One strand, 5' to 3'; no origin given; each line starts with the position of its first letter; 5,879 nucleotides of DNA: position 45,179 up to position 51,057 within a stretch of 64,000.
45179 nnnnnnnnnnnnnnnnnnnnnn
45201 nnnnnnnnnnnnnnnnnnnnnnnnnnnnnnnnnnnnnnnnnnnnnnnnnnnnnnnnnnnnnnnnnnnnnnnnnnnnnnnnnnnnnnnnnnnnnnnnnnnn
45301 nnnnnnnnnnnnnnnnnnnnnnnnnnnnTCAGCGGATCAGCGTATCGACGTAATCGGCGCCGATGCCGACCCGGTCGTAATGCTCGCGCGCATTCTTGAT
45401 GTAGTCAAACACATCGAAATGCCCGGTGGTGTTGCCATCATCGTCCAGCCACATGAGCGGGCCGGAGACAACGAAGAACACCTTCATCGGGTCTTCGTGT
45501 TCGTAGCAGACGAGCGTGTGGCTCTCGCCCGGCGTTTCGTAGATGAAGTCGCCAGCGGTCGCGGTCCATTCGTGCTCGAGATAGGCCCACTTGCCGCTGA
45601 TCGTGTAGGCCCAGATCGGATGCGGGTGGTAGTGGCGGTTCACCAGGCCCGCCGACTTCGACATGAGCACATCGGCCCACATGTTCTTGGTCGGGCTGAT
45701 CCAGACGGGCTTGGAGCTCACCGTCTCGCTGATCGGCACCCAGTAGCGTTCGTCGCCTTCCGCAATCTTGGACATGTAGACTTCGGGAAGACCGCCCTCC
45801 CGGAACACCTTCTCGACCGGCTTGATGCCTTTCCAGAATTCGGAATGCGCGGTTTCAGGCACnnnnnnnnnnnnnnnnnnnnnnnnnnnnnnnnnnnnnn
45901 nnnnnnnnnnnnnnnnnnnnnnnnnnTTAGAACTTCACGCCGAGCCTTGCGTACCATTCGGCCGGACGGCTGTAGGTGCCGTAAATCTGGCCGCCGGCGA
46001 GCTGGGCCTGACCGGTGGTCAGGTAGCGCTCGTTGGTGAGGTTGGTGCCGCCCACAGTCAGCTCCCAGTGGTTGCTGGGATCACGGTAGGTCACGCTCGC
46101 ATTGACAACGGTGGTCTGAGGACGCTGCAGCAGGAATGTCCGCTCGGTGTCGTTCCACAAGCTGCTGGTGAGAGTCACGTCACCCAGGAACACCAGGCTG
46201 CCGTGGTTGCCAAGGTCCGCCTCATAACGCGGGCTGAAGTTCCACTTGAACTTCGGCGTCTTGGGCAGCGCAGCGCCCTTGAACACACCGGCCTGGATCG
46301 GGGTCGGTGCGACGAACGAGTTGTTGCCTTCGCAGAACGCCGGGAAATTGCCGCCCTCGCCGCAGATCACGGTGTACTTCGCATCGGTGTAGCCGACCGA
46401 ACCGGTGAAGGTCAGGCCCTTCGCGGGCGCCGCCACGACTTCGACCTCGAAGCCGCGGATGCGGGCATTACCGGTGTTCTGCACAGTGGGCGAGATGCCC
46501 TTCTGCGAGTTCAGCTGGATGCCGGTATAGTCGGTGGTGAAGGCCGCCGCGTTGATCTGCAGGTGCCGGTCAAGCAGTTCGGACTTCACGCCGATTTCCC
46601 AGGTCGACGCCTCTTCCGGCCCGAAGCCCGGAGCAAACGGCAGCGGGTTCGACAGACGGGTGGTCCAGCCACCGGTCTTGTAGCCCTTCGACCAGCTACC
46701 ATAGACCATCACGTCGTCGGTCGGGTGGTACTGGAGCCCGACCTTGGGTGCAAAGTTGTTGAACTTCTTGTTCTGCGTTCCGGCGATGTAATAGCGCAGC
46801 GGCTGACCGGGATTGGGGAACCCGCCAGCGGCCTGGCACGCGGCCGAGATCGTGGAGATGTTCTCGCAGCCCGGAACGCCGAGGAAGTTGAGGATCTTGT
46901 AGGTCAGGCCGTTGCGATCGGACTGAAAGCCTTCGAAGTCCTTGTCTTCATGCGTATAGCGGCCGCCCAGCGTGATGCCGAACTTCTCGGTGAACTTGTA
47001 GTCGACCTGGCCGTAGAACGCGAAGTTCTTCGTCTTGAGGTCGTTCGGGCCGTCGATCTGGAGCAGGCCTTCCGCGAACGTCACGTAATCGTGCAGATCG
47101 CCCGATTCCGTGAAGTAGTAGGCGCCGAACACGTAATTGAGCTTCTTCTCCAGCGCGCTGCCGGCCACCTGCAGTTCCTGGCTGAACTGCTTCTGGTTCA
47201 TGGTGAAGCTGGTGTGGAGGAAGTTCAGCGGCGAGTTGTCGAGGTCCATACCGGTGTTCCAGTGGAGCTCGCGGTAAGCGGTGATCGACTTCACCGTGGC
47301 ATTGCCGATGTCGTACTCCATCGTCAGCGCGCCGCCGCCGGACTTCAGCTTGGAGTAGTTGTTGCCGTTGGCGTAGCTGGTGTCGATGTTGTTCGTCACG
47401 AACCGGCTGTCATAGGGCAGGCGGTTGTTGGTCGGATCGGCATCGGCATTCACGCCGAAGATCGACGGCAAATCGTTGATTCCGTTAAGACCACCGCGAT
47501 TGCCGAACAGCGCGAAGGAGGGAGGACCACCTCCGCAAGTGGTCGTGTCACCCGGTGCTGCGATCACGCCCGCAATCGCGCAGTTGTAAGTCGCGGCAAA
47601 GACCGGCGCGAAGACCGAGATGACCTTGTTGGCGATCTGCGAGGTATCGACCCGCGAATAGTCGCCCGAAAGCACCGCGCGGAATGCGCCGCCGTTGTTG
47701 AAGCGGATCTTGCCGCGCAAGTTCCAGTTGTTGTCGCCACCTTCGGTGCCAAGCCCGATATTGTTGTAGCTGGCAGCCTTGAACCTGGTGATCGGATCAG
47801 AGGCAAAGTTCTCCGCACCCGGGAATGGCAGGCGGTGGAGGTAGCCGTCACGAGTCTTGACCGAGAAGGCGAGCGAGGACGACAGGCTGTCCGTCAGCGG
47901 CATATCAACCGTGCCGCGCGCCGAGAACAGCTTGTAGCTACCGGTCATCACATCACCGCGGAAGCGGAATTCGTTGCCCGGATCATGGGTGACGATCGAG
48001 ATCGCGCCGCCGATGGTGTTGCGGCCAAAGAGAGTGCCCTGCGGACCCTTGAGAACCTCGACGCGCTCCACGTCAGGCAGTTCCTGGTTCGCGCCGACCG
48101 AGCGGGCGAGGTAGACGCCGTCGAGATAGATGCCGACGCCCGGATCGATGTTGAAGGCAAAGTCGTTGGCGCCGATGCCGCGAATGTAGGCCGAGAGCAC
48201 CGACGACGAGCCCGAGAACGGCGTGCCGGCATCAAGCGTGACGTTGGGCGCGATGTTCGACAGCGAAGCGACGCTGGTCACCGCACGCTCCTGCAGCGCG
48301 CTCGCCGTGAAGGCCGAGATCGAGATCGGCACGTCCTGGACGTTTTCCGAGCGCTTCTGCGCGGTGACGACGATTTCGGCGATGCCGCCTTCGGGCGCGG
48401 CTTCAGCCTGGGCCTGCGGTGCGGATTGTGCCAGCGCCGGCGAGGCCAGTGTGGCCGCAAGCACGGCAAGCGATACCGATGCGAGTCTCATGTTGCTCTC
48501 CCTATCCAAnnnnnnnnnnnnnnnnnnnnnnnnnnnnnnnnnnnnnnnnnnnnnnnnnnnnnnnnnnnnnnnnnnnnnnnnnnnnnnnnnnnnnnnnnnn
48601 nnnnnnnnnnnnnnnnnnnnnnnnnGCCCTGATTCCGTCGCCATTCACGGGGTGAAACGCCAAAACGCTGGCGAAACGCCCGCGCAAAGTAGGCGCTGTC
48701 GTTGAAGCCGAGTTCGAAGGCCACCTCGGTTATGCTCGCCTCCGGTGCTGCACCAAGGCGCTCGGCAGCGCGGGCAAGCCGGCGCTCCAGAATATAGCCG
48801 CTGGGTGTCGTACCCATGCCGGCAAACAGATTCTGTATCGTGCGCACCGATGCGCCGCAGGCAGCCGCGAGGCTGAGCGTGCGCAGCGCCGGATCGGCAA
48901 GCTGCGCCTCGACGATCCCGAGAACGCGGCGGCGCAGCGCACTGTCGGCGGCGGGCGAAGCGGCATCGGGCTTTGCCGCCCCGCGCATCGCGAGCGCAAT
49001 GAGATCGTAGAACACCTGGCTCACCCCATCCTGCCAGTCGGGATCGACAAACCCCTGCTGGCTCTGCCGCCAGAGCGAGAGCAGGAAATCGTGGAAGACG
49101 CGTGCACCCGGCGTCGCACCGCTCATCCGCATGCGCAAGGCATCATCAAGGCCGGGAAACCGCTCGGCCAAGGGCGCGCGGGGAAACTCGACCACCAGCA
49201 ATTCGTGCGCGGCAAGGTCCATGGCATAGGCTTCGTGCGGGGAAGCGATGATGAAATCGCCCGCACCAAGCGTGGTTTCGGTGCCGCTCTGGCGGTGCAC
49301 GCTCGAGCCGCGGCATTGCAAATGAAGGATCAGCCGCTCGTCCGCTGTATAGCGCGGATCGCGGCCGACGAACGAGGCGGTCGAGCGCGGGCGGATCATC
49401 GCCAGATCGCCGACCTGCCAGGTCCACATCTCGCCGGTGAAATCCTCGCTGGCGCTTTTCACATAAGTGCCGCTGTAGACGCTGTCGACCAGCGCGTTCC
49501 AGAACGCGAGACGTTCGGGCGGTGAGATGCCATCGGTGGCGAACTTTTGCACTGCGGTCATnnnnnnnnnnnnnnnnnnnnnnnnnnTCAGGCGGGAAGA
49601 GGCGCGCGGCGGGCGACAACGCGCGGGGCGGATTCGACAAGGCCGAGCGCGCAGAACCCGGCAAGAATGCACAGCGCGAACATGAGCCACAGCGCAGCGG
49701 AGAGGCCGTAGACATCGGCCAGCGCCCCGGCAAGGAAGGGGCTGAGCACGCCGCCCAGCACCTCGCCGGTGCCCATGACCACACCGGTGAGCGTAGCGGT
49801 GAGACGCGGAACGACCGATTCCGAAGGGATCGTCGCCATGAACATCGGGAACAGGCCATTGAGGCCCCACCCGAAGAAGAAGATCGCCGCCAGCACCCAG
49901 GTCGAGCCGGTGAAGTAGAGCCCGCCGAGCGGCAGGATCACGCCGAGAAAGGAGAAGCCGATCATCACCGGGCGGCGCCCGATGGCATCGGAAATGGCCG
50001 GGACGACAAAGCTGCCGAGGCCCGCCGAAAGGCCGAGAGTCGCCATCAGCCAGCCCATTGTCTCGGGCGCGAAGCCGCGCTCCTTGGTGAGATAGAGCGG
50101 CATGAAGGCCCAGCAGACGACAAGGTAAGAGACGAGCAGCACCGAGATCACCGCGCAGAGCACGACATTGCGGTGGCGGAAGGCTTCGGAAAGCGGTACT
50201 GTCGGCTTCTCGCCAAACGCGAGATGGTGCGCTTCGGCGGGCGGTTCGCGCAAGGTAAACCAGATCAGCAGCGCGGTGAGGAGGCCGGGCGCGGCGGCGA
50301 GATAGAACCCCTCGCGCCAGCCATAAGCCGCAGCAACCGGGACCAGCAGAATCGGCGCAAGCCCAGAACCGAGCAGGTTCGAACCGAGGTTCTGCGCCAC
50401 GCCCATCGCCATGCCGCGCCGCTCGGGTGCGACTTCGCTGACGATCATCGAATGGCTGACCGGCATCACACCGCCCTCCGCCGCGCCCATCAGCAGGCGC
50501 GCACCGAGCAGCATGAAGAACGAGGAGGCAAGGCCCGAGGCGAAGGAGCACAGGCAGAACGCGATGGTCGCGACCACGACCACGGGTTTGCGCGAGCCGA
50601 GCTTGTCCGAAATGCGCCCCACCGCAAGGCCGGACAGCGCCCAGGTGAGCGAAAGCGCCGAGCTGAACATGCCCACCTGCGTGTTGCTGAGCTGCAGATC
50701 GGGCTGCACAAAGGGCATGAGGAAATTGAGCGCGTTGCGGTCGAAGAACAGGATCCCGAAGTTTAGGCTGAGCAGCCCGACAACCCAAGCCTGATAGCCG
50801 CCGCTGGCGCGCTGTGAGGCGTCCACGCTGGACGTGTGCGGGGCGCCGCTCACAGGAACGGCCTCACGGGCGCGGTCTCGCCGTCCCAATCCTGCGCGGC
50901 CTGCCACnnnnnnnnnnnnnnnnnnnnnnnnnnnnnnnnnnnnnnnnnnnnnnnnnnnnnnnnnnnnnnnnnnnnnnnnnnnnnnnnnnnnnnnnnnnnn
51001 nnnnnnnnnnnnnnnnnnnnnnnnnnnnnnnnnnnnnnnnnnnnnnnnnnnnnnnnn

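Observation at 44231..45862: Three tandem DAD-family cupin dioxygenases: one canonical and a divergent duplicated pair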

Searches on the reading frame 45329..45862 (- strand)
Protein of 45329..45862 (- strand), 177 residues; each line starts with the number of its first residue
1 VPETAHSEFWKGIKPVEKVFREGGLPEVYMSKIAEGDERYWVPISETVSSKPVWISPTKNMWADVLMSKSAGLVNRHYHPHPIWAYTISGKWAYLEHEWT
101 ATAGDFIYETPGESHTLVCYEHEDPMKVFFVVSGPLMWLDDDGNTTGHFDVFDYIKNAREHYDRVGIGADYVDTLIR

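Call 3: search_protein_families(library=pfam, proteins=[window:45329-45862:-], max_evalue=0.01)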
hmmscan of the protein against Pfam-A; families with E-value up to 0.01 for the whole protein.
window:45329-45862:- (177 aa): 2 families
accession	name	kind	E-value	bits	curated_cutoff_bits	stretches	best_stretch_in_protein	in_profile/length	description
PF12973.13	Cupin_7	-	6.4e-10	39.2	27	1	36-135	8-103/105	ChrR Cupin-like domain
PF07883.17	Cupin_2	-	4.1e-07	30.1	27.2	1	74-131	11-69/70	Cupin domain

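Call 4: search_protein_families(library=ncbifam, proteins=[window:45329-45862:-], max_evalue=0.01)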
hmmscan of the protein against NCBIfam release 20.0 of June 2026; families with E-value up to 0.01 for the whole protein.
window:45329-45862:- (177 aa): 0 families

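Call 8: search_solved_structures(query=window:45329-45862:-, max_evalue=1, show_alignments=2)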
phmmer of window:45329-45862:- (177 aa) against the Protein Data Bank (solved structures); distinct sequences matched with E-value up to 1: 15.
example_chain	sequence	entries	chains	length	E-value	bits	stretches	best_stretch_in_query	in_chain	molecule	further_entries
4p9g_A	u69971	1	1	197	2.5e-83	281.8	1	4-177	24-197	2,4'-dihydroxyacetophenone dioxygenase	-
5bpx_A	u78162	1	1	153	7.8e-76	257.3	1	25-177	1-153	2,4'-dihydroxyacetophenone dioxygenase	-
3ebr_A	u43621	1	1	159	9e-16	61.4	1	34-145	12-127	uncharacterized RmlC-like cupin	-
3cjx_A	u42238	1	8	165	7.7e-07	32.2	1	68-157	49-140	Protein of unknown function with a cupin-like fold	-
8awo_A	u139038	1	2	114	0.026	17.5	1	67-116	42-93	Cupin_2 domain-containing protein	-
9jew_A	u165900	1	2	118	0.043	16.8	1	67-117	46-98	Cupin type-2 domain-containing protein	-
8awn_A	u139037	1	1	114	0.064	16.2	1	67-116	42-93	Cupin_2 domain-containing protein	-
5wsd_A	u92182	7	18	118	0.067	16.1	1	67-116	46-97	Uncharacterized protein tm1459 | Cupin_2 domain-containing protein | Cupin type-2 domain-containing protein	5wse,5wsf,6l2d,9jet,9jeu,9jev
1vj2_A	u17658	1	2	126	0.067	16.1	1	67-116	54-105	novel manganese-containing cupin TM1459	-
8awp_A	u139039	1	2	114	0.092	15.7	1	67-116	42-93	Cupin_2 domain-containing protein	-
7mcd_A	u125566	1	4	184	0.38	13.7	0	7-35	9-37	AI-designed TIM-barrel F15C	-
7zyb_A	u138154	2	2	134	0.42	13.5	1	63-122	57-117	Cupin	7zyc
3ks9_A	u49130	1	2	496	0.59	13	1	129-169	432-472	Metabotropic glutamate receptor 1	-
1ewk_A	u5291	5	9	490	0.67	12.9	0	129-169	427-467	METABOTROPIC GLUTAMATE RECEPTOR SUBTYPE 1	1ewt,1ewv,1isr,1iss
6l2f_A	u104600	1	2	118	0.95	12.4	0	67-116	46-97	Cupin_2 domain-containing protein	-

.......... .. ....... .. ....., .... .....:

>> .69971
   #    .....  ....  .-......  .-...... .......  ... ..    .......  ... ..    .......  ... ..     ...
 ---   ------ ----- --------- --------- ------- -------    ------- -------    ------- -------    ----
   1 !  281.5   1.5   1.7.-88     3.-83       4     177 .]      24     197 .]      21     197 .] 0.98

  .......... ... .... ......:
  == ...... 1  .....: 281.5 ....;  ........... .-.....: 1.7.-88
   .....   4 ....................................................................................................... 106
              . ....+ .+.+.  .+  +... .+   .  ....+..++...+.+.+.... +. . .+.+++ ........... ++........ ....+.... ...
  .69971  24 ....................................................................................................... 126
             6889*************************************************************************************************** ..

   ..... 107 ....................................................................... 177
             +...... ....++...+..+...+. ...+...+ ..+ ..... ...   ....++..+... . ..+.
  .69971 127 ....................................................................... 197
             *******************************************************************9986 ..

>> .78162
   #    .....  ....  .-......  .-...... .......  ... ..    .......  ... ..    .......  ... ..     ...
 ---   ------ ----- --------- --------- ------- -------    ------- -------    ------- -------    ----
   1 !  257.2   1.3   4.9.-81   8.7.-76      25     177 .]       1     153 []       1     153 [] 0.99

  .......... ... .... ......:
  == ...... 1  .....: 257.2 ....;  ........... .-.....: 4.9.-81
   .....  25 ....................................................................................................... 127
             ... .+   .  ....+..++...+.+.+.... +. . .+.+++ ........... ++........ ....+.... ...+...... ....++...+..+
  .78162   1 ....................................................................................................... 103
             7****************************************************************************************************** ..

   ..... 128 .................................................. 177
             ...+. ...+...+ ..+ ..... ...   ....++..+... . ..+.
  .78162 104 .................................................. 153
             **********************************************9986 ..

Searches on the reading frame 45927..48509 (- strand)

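Call 14: search_protein_families(library=pfam, proteins=[window:45927-48509:-], max_evalue=0.00001)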
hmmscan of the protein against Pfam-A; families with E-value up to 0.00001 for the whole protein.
window:45927-48509:- (860 aa): 2 families
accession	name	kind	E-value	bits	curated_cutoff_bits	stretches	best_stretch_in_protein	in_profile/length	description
PF00593.30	TonB_dep_Rec_b-barrel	-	2.7e-47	163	27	1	352-824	16-436/436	TonB dependent receptor-like, beta-barrel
PF07715.20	Plug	-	1.8e-16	61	23.9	1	57-169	2-107/107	TonB-dependent Receptor Plug Domain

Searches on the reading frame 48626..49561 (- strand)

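Call 63: search_protein_families(library=pfam, proteins=[window:48626-49561:-], max_evalue=0.00001)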
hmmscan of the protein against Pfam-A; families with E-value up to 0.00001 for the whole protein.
seq(312 aa): 3 families
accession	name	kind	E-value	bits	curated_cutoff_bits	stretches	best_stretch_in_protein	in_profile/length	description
PF12833.13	HTH_18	-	7.2e-23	81.1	33.6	1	231-309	1-79/80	Helix-turn-helix domain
PF14525.12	AraC_binding_2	-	4.6e-17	62.7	27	1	21-169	1-149/173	AraC-binding-like domain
PF00165.29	HTH_AraC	-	1.5e-11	44.5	26.6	1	276-309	10-42/42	Bacterial regulatory helix-turn-helix proteins, AraC family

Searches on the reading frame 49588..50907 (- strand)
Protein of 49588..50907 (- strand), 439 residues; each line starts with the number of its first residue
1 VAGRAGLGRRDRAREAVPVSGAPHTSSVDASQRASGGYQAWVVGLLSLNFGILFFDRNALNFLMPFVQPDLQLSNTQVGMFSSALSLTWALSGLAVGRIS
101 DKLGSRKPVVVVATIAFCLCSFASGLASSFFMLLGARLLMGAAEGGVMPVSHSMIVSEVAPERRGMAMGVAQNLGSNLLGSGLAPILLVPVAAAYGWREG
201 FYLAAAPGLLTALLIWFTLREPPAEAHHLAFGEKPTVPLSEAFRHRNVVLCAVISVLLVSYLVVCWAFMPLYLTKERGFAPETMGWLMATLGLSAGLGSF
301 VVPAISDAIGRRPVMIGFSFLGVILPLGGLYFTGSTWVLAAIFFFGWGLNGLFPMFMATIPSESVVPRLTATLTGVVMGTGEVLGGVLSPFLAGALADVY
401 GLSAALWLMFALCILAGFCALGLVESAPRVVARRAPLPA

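Call 14: search_protein_families(library=pfam, proteins=[window:49588-50907:-], max_evalue=0.00001)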
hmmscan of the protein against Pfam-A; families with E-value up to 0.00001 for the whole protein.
window:49588-50907:- (439 aa): 3 families
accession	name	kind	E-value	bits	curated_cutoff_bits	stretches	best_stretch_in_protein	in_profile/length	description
PF07690.21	MFS_1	-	8.7e-53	179.9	33.4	2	47-259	2-217/347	Major Facilitator Superfamily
PF00083.30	Sugar_tr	-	4e-14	52.8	22.3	1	72-217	42-190/452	Sugar (and other) transporter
PF12832.13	MFS_1_like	-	2e-09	37.4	25.2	1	52-389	7-358/373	MFS_1 like family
